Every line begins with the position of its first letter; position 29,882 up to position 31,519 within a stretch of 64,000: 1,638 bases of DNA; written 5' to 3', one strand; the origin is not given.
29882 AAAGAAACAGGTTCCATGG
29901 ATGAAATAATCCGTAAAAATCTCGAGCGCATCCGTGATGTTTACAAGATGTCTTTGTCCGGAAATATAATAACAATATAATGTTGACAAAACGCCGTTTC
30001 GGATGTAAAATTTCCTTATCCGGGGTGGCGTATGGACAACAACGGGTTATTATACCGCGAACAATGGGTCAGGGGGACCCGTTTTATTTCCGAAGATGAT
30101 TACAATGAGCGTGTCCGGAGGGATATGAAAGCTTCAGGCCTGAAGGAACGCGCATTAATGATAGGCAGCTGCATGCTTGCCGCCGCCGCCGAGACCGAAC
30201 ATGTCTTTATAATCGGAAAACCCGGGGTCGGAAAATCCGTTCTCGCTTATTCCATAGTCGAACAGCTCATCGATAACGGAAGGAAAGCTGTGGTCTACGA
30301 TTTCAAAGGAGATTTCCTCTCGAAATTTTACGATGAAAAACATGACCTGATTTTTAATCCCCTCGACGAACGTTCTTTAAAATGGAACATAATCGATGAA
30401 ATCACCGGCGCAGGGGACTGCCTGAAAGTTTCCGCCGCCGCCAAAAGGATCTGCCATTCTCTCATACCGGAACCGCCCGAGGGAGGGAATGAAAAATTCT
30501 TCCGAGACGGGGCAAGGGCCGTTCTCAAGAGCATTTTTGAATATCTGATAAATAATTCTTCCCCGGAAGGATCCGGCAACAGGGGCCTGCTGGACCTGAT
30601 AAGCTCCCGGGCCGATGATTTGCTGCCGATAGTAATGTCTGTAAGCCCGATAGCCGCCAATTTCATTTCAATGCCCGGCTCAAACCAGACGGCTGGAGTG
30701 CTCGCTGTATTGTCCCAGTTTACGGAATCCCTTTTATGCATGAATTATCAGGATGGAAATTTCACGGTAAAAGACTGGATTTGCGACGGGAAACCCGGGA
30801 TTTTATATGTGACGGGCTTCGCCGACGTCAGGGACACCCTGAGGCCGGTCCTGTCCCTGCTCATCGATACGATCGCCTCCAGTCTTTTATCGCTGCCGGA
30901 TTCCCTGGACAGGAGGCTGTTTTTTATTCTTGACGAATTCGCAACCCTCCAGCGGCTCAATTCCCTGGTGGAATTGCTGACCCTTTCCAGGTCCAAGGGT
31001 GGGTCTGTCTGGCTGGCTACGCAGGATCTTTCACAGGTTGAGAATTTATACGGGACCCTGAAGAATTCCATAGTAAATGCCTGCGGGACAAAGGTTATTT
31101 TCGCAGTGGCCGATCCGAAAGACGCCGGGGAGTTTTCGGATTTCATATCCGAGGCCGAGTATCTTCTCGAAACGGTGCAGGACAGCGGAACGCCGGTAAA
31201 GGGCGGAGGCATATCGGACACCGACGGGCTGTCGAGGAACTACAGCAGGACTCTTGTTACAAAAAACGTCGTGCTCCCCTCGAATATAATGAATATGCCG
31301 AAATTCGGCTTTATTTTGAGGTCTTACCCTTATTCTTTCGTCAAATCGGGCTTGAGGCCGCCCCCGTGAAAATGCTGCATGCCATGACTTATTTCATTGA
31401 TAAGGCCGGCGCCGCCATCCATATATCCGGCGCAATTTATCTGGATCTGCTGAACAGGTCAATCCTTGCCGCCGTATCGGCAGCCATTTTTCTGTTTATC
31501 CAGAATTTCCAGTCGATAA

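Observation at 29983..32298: Orphan TM-less TrwB/TraD-type coupling-protein ATPase translationally coupled to a novel 7-8-TM protein: candidate uncharacterised membrane DNA-translocase module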

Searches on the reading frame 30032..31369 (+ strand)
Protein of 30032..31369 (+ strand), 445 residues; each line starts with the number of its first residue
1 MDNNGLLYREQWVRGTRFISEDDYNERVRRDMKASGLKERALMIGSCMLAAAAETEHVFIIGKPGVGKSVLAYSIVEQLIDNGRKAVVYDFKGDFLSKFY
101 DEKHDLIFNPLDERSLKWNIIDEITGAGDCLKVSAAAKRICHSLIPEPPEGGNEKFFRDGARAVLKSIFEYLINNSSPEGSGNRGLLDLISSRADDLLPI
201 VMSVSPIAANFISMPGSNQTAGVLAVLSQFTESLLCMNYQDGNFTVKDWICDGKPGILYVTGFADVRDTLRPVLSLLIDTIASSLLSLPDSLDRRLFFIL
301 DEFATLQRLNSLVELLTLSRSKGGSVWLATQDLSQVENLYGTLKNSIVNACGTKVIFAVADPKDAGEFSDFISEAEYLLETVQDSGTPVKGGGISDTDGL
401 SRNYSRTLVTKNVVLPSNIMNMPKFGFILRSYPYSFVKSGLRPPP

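Call 3: search_protein_families(library=pfam, proteins=[window:30032-31369:+], max_evalue=0.01)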
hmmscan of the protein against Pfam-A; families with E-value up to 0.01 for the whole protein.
window:30032-31369:+ (445 aa): 11 families
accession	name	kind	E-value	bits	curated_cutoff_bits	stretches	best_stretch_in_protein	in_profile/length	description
PF10412.15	TrwB_AAD_bind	-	1.2e-73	248.7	20.5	1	43-429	3-373/387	Type IV secretion-system coupling protein DNA-binding domain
PF12696.13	TraG-D_C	-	1.3e-22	80.5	22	1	295-424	1-126/126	TraM recognition site of TraD and TraG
PF02534.20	T4SS-DNA_transf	-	8.1e-22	78.1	20.1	2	243-424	250-425/468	Type IV secretory system Conjugative DNA transfer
PF20720.3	nSTAND3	-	8e-06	26.1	27.2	1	53-104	15-66/155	Novel STAND NTPase 3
PF24883.2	NPHP3_N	-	2.5e-05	25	24.8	1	55-92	22-59/164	Nephrocystin 3, N-terminal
PF01935.23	DUF87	-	2.8e-05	24.8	23.2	1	55-99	23-68/220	Helicase HerA, central domain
PF13401.12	AAA_22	-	6.2e-05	23.8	27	0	57-91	7-41/130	AAA domain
PF13191.12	AAA_16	-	0.00054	20.9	32.6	1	53-86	22-53/167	AAA ATPase domain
PF13173.12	AAA_14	-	0.0016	18.9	27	0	57-129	4-76/129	AAA domain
PF05729.18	NACHT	-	0.005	17.1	26.7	0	58-83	3-28/167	NACHT domain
PF20030.5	bpMoxR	-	0.006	16.1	27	0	39-117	16-83/205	MoxR domain in the MoxR-vWA-beta-propeller ternary systems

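Call 4: search_protein_families(library=padloc, proteins=[window:30032-31369:+], max_evalue=0.01)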
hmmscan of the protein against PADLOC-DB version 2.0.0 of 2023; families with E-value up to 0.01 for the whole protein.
window:30032-31369:+ (445 aa): 6 families
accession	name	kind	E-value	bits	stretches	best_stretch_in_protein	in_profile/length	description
PDLC04140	mad8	-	1.9e-22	78.2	1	53-382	25-276/314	mads_8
PDLC02350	AbiO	-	0.00041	17.2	1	55-88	192-225/468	AbiO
PDLC02372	Nhi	-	0.00057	16.6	1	55-88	199-231/470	-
PDLC04103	HerA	-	0.00061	16.3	1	56-95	173-212/579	-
PDLC04700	PDC-M54A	-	0.0029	12.6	1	49-88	311-350/1657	-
PDLC01055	HerA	-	0.0085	12.9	0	55-111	157-215/532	Type III coevolved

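Call 5: search_protein_families(library=ncbifam, proteins=[window:30032-31369:+], max_evalue=0.01)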
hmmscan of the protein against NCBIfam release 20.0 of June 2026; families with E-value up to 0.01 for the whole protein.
window:30032-31369:+ (445 aa): 16 families
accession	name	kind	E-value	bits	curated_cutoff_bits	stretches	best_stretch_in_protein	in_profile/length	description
TIGR02759.1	TraD_Ftype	equivalog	6.8e-60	203.4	521.35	1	10-426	135-533/566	type IV conjugative transfer system coupling protein TraD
NF010254.0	PRK13700.1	subfamily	3.1e-32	111.9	1221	1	10-400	143-526/735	F-type conjugal transfer protein TraD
NF045973.1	conju_CD1115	equivalog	1.1e-21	77.3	250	2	264-424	256-415/442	VirD4-like conjugal transfer protein, CD1115 family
NF010450.0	PRK13876.1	subfamily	1.6e-13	49.7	674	1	218-375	318-480/667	IncP-type conjugal transfer protein TraG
NF010453.0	PRK13880.1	subfamily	7.3e-10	37.7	586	1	225-390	360-535/630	conjugal transfer coupling protein TraG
NF041326.1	Bacteroid_MobC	subfamily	9.6e-10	37.5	900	2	254-352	419-514/655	conjugal transfer protein MobC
TIGR03743.1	SXT_TraD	subfamily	6.2e-07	28.2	366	1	51-94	171-214/636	conjugative transfer system coupling protein TraD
NF010424.0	PRK13850.1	equivalog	5.6e-06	24.8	681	1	254-364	348-460/670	type IV secretion system ATPase VirD4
TIGR00929.1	VirB4_CagE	subfamily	7.1e-06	24.5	643.1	1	263-377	609-721/792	VirB4 family type IV secretion/conjugal transfer ATPase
TIGR02767.1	TraG-Ti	equivalog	2.6e-05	23.2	686.2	1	218-422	387-586/623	Ti-type conjugative transfer system protein TraG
NF005304.0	PRK06835.1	equivalog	5.6e-05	22.4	215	1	53-103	181-230/330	ATP-binding protein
NF053655.1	CedD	equivalog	7.1e-05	21.7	600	1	55-134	221-303/527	DNA-translocating ATPase CedD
NF038214.1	IS21_help_AAA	equivalog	0.00013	21.7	200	1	54-109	89-143/232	IS21-like element helper ATPase IstB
NF010394.0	PRK13822.1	subfamily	0.00078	18.3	443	1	290-422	473-599/643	conjugal transfer coupling protein TraG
NF010054.0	PRK13531.1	equivalog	0.00083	18.5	681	1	34-74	19-58/498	ATPase RavA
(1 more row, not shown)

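Call 8: find_homologous_proteins(query=window:30032-31369:+)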
Query window:30032-31369:+ (445 aa): 122 proteins with E <= 0.001 among 8000 candidates; the best 120 are listed.
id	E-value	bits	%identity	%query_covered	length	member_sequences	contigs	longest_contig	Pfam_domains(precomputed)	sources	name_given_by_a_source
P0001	5.1e-266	900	94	97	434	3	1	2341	PF10412.16,PF02534.21,PF12696.14,PF20720.4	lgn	-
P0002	1.9e-201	688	71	99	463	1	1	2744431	PF10412.16,PF02534.21,PF12696.14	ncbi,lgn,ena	-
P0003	2.1e-187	641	66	98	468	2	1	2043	PF10412.16,PF02534.21,PF12696.14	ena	-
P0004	9.6e-176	603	82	76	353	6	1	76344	PF10412.16,PF02534.21,PF12696.14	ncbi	-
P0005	7.9e-174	597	63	97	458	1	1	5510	PF10412.16,PF24883.3,PF13401.13,PF02534.21,PF12696.14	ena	-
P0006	1.3e-173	596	62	97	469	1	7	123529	PF10412.16,PF13401.13,PF02534.21,PF12696.14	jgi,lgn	-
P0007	2.8e-162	559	76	76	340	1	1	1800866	PF10412.16,PF13401.13,PF02534.21,PF12696.14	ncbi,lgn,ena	-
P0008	2.5e-126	440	47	99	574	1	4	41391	PF10412.16,PF12775.14,PF02534.21,PF12696.14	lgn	-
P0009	6.4e-89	317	39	95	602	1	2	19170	PF10412.16,PF01935.24,PF02534.21,PF12696.14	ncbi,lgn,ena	-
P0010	1.6e-87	312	39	98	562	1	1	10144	PF10412.16,PF01935.24,PF02534.21,PF12696.14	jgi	-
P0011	7.2e-86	307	39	98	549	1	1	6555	PF10412.16,PF02534.21,PF12696.14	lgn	-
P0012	1.5e-84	302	38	98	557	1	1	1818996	PF10412.16,PF02534.21,PF12696.14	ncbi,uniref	ncbi:type IV secretion system DNA-binding domain-containing protein [Thermodesulfovibrio sp. 3462-1]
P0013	2.5e-84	302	40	98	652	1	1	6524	PF10412.16,PF01935.24,PF02534.21,PF12696.14,PF20720.4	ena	-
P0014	1.1e-83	300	41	96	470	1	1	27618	PF10412.16,PF02534.21,PF12696.14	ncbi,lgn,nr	ncbi:MAG: type IV secretion system DNA-binding domain-containing protein [Brevinematales bacterium]|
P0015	1.0e-82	296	38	96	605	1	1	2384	PF10412.16,PF01935.24,PF02534.21,PF12696.14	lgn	-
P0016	1.7e-82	296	38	98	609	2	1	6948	PF10412.16,PF02534.21,PF12696.14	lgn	-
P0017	2.9e-82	295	39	96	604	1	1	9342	PF10412.16,PF02534.21,PF12696.14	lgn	-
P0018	5.1e-82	294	38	98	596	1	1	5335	PF10412.16,PF02534.21,PF12696.14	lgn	-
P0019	9.7e-82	293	37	98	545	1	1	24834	PF10412.16,PF02534.21,PF12696.14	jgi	jgi:type IV conjugative transfer system coupling protein TraD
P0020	1.7e-81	292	37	96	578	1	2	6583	PF10412.16,PF02534.21,PF12696.14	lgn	-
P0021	4.4e-81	291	39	95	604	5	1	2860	PF10412.16,PF02534.21,PF12696.14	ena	-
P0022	5.0e-81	291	38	97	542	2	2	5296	PF10412.16,PF02534.21,PF12696.14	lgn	-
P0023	5.6e-81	291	39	93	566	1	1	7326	PF10412.16,PF02534.21,PF12696.14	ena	-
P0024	8.8e-81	290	37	97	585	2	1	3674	PF10412.16,PF02534.21,PF12696.14,PF20720.4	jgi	-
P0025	1.2e-80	290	39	98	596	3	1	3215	PF10412.16,PF01935.24,PF02534.21,PF12696.14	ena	-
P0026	1.5e-80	289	36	97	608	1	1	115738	PF10412.16,PF02534.21,PF12696.14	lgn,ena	-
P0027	1.9e-80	289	37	96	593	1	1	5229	PF10412.16,PF24883.3,PF02534.21,PF12696.14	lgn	-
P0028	2.3e-80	289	40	97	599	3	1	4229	PF10412.16,PF02534.21,PF12696.14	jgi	jgi:type IV secretory pathway TraG/TraD family ATPase VirD4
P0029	4.2e-80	288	40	98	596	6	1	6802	PF10412.16,PF02534.21,PF12696.14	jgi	-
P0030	4.7e-80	288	40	97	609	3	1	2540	PF10412.16,PF02534.21,PF12696.14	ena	-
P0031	5.5e-80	287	39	97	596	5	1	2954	PF10412.16,PF01935.24,PF13401.13,PF02534.21,PF12696.14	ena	-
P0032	6.2e-80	287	37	96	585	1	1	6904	PF10412.16,PF02534.21,PF12696.14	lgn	-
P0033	1.1e-79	286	38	93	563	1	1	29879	PF10412.16,PF02534.21,PF12696.14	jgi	jgi:type IV conjugative transfer system coupling protein TraD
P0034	1.5e-79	286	38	97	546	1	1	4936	PF10412.16,PF02534.21,PF12696.14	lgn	-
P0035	2.9e-79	285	37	97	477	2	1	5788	PF10412.16,PF01935.24,PF02534.21,PF12696.14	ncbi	ncbi:MAG: type IV secretion system DNA-binding domain-containing protein [candidate division WOR-3 b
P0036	3.7e-79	285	39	97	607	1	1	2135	PF10412.16,PF01935.24,PF02534.21,PF12696.14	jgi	jgi:type IV secretory pathway TraG/TraD family ATPase VirD4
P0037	1.5e-78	283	38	97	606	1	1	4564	PF10412.16,PF02534.21,PF12696.14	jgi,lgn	-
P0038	6.9e-78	281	36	97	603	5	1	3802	PF10412.16,PF02534.21,PF12696.14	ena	-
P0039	7.4e-78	280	39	97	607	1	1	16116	PF10412.16,PF02534.21,PF12696.14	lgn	-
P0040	4.6e-77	278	39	98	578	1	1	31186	PF10412.16,PF02534.21,PF12696.14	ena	-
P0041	4.9e-77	278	38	98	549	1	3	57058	PF10412.16,PF02534.21,PF12696.14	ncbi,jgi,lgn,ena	-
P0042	5.1e-77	278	38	97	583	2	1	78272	PF10412.16,PF02534.21,PF12696.14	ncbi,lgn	-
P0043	7.2e-77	277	38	94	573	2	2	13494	PF10412.16,PF02534.21,PF12696.14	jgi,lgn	-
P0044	1.3e-76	276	35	97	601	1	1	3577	PF10412.16,PF02534.21,PF12696.14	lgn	-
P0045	1.4e-76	276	36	98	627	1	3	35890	PF10412.16,PF02534.21,PF12696.14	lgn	-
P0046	1.8e-76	276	37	97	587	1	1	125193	PF10412.16,PF01935.24,PF02534.21,PF12696.14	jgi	-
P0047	2.0e-76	276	37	97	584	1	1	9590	PF10412.16,PF02534.21,PF12696.14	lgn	-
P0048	2.1e-76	276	37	97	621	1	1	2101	PF10412.16,PF02534.21,PF12696.14,PF20720.4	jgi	-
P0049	2.7e-76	275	40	97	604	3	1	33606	PF10412.16,PF02534.21,PF12696.14,PF20720.4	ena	-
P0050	3.3e-76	275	37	96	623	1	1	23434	PF10412.16,PF02534.21,PF12696.14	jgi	jgi:type IV secretory pathway TraG/TraD family ATPase VirD4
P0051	8.1e-76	274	38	92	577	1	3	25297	PF10412.16,PF02534.21,PF12696.14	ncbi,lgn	-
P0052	1.1e-75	273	39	99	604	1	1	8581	PF10412.16,PF02534.21,PF12696.14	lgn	-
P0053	1.1e-75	273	40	91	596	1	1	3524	PF10412.16,PF02534.21,PF12696.14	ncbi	-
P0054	4.0e-75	271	38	95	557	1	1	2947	PF10412.16,PF02534.21,PF12696.14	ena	-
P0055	4.5e-75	271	38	93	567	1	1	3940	PF10412.16,PF02534.21,PF12696.14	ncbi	-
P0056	6.2e-75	271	37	94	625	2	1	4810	PF10412.16,PF02534.21,PF12696.14,PF20720.4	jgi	-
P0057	6.9e-75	271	39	93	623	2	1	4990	PF10412.16,PF02534.21,PF12696.14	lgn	-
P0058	1.3e-74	270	38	91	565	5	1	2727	PF10412.16,PF02534.21,PF12696.14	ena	-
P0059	1.7e-74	269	36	98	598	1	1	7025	PF10412.16,PF02534.21,PF12696.14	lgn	-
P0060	1.8e-74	269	39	90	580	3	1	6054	PF10412.16,PF02534.21,PF12696.14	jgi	jgi:type IV secretory pathway TraG/TraD family ATPase VirD4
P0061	4.0e-74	268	38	97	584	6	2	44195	PF10412.16,PF02534.21,PF12696.14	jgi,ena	jgi:type IV secretory pathway TraG/TraD family ATPase VirD4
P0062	4.0e-74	268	40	86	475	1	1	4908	PF10412.16,PF01935.24,PF02534.21,PF12696.14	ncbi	-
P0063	4.8e-74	268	40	89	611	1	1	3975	PF10412.16,PF02534.21,PF12696.14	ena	-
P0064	6.1e-74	268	37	96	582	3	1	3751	PF10412.16,PF02534.21,PF12696.14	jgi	jgi:hypothetical protein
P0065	1.6e-73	266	38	93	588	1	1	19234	PF10412.16,PF02534.21,PF12696.14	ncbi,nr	ncbi:MAG: Coupling protein TraD [Syntrophorhabdaceae bacterium PtaU1.Bin034]|nr:MAG: Coupling protei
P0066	1.8e-73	266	36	98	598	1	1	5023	PF10412.16,PF02534.21,PF12696.14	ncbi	-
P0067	1.9e-73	266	38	94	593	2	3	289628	PF10412.16,PF01935.24,PF02534.21,PF12696.14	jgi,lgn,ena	-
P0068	3.2e-73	265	37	88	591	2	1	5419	PF10412.16,PF01935.24,PF02534.21,PF12696.14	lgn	-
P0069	4.7e-73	265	39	88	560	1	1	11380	PF10412.16,PF02534.21,PF12696.14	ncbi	-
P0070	5.3e-73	264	36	96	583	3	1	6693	PF10412.16,PF02534.21,PF12696.14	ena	-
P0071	1.6e-72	263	37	96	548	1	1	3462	PF10412.16,PF02534.21,PF12696.14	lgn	-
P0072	1.7e-72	263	36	96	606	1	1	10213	PF10412.16,PF02534.21,PF12696.14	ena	-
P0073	3.2e-72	262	40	86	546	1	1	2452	PF10412.16,PF01935.24,PF02534.21,PF12696.14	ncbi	-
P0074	4.6e-72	261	38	90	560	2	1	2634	PF10412.16,PF02534.21,PF12696.14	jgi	jgi:hypothetical protein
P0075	4.8e-72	261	37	97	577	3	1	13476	PF10412.16,PF01935.24,PF13401.13,PF02534.21,PF12696.14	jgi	jgi:type IV secretory pathway TraG/TraD family ATPase VirD4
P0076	5.7e-72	261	38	97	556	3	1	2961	PF10412.16,PF01935.24,PF02534.21,PF12696.14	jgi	jgi:type IV secretory pathway TraG/TraD family ATPase VirD4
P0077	6.9e-72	261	38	88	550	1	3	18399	PF10412.16,PF01935.24,PF02534.21,PF12696.14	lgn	-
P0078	1.2e-71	260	38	97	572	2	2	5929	PF10412.16,PF05872.19,PF13401.13,PF02534.21,PF12696.14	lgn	-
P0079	4.0e-71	258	37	93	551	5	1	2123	PF10412.16,PF02534.21,PF12696.14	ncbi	-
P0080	1.8e-70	256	37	96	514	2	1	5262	PF10412.16,PF02534.21,PF12696.14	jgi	-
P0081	2.0e-70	256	36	98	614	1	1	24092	PF10412.16,PF02534.21,PF12696.14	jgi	jgi:type IV secretory pathway TraG/TraD family ATPase VirD4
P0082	3.7e-70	255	38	83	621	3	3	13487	PF10412.16,PF02534.21,PF12696.14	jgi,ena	-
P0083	4.0e-70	255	36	98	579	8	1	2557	PF10412.16,PF01935.24,PF02534.21,PF12696.14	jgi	jgi:ABC-type oligopeptide transport system ATPase subunit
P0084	1.3e-69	253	38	83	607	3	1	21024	PF10412.16,PF02534.21,PF12696.14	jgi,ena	-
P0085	1.3e-69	253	35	95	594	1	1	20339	PF10412.16,PF02534.21,PF12696.14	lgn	-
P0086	1.7e-69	253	34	98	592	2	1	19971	PF10412.16,PF01935.24,PF02534.21,PF12696.14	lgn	-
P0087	1.8e-69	253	35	93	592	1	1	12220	PF10412.16,PF01935.24,PF02534.21,PF12696.14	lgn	-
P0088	1.8e-68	249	38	97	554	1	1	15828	PF10412.16,PF02534.21,PF12696.14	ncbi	ncbi:MAG: type IV secretion system DNA-binding domain-containing protein [Brevinematia bacterium]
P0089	3.0e-68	249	38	76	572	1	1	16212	PF10412.16,PF01935.24,PF02534.21,PF12696.14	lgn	-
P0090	1.4e-67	247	37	83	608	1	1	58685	PF10412.16,PF02534.21,PF12696.14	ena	-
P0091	8.2e-67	244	38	97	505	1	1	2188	PF10412.16,PF01935.24,PF02534.21,PF12696.14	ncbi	ncbi:MAG: type IV secretion system DNA-binding domain-containing protein, partial [Thermoproteota ar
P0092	2.3e-66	243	38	95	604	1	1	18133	PF10412.16,PF01935.24,PF02534.21,PF12696.14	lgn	-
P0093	8.2e-66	241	36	88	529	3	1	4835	PF10412.16,PF02534.21,PF12696.14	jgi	jgi:type IV secretory pathway TraG/TraD family ATPase VirD4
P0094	3.2e-65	239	36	94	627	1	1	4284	PF10412.16,PF01935.24,PF02534.21,PF12696.14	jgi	jgi:type IV secretory pathway TraG/TraD family ATPase VirD4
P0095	4.3e-63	232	34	97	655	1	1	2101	PF10412.16,PF02534.21,PF12696.14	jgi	jgi:type IV secretory pathway TraG/TraD family ATPase VirD4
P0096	1.3e-62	230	35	98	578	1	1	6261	PF10412.16,PF02534.21,PF12696.14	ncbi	-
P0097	1.8e-62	230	35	97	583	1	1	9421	PF10412.16,PF01935.24,PF02534.21,PF12696.14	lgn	-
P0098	1.9e-62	230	37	77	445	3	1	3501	PF10412.16,PF02534.21,PF12696.14,PF13191.13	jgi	jgi:GTPase SAR1 family protein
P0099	3.3e-62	229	36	86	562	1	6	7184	PF10412.16,PF02534.21,PF12696.14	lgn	-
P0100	5.3e-62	228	39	72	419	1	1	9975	PF10412.16,PF02534.21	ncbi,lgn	ncbi:MAG: type IV secretion system DNA-binding domain-containing protein [Nitrospirota bacterium]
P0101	9.9e-62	227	32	95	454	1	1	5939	PF13173.13,PF10412.16,PF01935.24,PF13401.13,PF02534.21,PF12696.14,PF25199.2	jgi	jgi:type IV secretory pathway TraG/TraD family ATPase VirD4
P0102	7.7e-61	224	34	90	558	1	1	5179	PF10412.16,PF02534.21,PF12696.14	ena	-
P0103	1.6e-60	223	33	92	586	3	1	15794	PF10412.16,PF02534.21,PF12696.14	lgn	-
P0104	6.8e-58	215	34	92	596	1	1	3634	PF10412.16,PF01935.24,PF02534.21,PF12696.14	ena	-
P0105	2.2e-56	210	33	91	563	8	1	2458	PF10412.16,PF02534.21,PF12696.14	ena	-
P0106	1.6e-54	204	35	85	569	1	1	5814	PF10412.16,PF01935.24,PF02534.21,PF12696.14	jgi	jgi:type IV secretory pathway TraG/TraD family ATPase VirD4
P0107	6.8e-54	201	32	97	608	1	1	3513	PF10412.16,PF02534.21,PF12696.14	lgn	-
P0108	7.9e-54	201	32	94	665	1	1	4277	PF10412.16,PF01935.24,PF02534.21,PF12696.14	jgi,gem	-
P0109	1.1e-53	201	38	64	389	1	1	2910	PF10412.16,PF02534.21,PF12696.14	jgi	jgi:type IV secretory pathway TraG/TraD family ATPase VirD4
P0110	3.2e-53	199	35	85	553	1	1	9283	PF10412.16,PF02534.21,PF12696.14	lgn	-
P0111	4.4e-53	199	34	93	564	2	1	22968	PF13173.13,PF10412.16,PF02534.21,PF12696.14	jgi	-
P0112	1.9e-52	197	30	73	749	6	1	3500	PF10412.16,PF01935.24,PF02534.21,PF12696.14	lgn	-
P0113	9.7e-52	194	33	94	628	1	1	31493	PF10412.16,PF02534.21,PF12696.14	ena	-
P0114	2.2e-47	180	32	93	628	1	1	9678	PF13173.13,PF10412.16,PF02534.21,PF12696.14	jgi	jgi:type IV secretory pathway TraG/TraD family ATPase VirD4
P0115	1.6e-45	174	32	94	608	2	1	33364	PF10412.16,PF02534.21,PF12696.14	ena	-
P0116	7.7e-45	172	39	64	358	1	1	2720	PF10412.16,PF02534.21,PF12696.14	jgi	jgi:type IV secretory pathway TraG/TraD family ATPase VirD4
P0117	8.1e-45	172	30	88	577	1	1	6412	PF10412.16,PF02534.21,PF12696.14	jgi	jgi:type IV secretory pathway TraG/TraD family ATPase VirD4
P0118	1.7e-44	171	30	96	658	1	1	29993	PF10412.16,PF02534.21,PF12696.14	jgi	jgi:type IV conjugative transfer system coupling protein TraD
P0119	1.8e-38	151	30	89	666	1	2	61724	PF10412.16,PF02534.21,PF12696.14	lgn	-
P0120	2.5e-35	140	51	37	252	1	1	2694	PF10412.16,PF02534.21,PF12696.14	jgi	jgi:type IV secretory pathway TraG/TraD family ATPase VirD4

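Call 9: search_solved_structures(query=window:30032-31369:+, show_alignments=1)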
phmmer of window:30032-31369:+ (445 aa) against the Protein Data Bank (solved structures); distinct sequences matched with E-value up to 0.001: 2.
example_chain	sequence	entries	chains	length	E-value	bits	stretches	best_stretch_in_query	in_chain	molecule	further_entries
1gl6_A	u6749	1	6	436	6.4e-33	117.4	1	11-424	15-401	ATPASE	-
1e9r_A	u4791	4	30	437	6.5e-33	117.4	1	11-424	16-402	CONJUGAL TRANSFER PROTEIN TRWB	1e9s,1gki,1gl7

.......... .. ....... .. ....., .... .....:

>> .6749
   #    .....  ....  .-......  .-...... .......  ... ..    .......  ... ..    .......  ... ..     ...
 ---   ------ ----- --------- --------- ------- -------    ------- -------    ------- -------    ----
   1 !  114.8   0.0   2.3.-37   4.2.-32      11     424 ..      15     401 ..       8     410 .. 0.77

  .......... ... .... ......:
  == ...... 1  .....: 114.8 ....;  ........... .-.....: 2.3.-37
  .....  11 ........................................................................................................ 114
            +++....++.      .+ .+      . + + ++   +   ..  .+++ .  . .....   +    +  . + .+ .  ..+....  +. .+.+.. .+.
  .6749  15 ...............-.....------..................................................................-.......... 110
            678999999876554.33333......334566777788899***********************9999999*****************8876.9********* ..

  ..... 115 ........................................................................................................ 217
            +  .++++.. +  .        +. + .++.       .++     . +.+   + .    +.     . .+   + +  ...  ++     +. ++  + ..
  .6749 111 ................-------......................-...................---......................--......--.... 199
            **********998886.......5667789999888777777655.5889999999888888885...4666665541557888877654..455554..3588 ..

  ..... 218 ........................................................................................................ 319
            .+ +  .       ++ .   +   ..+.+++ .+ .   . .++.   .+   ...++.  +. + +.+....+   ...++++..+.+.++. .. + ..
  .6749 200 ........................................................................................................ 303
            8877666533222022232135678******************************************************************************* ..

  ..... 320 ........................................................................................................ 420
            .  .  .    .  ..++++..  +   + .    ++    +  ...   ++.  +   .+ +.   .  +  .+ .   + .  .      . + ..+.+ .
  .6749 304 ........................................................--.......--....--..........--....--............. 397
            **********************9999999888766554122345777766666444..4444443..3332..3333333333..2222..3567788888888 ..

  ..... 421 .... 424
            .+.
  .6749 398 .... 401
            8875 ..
